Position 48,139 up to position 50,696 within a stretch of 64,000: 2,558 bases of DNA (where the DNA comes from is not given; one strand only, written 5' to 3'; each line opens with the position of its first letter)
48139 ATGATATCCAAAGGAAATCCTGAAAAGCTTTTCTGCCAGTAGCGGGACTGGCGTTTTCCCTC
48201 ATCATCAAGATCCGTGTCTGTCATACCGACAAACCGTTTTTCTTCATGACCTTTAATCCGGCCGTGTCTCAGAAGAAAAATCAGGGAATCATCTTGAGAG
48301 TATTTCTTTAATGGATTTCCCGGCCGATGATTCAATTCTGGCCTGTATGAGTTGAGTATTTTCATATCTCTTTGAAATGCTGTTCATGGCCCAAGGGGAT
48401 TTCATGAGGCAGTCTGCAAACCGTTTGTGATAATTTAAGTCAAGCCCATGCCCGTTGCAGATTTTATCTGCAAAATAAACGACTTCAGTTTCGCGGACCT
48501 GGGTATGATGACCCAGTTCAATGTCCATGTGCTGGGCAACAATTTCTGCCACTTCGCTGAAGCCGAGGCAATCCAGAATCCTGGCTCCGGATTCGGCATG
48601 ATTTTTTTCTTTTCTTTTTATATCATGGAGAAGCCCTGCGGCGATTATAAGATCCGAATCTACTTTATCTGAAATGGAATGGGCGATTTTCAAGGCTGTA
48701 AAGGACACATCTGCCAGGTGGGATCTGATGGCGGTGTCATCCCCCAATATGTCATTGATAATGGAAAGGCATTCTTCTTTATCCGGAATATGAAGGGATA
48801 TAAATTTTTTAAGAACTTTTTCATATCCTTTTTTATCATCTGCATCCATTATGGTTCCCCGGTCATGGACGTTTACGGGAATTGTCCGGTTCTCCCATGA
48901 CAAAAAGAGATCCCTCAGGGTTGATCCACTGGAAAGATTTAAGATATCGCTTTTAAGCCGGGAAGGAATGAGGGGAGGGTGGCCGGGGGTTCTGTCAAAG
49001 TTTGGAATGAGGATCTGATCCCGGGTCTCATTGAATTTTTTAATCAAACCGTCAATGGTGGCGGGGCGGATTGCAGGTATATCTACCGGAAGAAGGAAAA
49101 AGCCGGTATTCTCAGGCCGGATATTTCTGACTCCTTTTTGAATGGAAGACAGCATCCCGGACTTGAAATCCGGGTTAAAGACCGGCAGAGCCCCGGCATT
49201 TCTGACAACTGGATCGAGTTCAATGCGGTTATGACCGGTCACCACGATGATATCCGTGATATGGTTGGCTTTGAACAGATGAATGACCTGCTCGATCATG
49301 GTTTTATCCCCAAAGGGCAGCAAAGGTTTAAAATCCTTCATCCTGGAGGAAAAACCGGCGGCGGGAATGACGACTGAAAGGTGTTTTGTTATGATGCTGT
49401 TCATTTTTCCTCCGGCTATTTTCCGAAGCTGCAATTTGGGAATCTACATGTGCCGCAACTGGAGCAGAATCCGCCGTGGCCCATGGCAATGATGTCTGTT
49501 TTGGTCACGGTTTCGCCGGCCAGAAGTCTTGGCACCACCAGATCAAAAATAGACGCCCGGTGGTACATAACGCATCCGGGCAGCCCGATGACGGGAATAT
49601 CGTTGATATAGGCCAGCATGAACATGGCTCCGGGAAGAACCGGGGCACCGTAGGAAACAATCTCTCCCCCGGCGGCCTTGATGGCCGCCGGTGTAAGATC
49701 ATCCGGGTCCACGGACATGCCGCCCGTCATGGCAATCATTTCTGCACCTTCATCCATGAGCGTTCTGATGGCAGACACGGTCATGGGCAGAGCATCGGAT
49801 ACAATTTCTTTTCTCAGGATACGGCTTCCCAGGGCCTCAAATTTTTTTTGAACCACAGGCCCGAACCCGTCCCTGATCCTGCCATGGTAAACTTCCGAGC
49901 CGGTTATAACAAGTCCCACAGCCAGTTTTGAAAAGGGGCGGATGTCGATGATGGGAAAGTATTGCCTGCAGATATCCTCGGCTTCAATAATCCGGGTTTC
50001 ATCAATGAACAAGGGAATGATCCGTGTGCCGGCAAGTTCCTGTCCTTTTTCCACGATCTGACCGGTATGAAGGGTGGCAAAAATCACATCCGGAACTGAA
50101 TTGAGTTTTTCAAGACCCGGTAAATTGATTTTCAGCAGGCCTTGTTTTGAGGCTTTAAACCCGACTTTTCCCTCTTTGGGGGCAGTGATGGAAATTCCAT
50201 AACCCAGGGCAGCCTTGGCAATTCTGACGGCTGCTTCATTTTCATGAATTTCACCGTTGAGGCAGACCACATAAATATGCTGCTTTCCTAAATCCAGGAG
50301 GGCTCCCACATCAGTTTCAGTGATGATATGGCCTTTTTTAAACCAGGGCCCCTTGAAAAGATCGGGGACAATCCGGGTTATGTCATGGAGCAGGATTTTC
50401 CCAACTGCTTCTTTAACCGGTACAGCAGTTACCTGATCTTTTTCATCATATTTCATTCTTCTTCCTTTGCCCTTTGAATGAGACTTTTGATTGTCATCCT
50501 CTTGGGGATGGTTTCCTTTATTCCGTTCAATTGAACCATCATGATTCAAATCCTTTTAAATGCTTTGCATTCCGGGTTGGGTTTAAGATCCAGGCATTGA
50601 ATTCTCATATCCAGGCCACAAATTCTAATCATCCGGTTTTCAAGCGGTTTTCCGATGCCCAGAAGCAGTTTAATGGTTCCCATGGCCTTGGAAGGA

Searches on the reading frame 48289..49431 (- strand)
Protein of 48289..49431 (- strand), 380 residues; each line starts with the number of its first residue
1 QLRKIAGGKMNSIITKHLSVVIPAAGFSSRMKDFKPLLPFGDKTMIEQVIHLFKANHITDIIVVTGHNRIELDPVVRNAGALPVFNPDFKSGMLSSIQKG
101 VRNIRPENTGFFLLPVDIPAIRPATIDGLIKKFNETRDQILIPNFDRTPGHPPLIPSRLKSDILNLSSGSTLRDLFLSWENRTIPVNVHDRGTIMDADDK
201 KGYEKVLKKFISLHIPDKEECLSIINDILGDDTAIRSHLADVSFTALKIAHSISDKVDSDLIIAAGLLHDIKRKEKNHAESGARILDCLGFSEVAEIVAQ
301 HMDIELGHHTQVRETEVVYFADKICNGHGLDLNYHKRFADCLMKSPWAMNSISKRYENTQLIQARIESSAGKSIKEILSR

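Call 88: search_protein_families(library=pfam, proteins=[window:48289-49431:-], max_evalue=0.0001)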
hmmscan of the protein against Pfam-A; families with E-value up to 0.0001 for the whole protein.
window:48289-49431:- (380 aa): 3 families
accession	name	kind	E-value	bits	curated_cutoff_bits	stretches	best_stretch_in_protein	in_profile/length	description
PF12804.13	NTP_transf_3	-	1.1e-31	110.6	27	1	20-176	1-154/160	MobA-like NTP transferase domain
PF01966.28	HD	-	6.5e-07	30.1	22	1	237-326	3-115/116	HD domain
PF02348.25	CTP_transf_3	-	1.4e-05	25.4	22.6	1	20-136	2-117/217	Cytidylyltransferase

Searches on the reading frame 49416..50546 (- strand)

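Call 88: search_protein_families(library=pfam, proteins=[window:49416-50546:-], max_evalue=0.0001)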
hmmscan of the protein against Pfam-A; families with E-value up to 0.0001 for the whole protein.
window:49416-50546:- (376 aa): 1 family
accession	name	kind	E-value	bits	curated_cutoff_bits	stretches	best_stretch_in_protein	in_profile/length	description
PF00994.29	MoCF_biosynth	-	2.2e-20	73.3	26.6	1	212-341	2-142/144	Probable molybdopterin binding domain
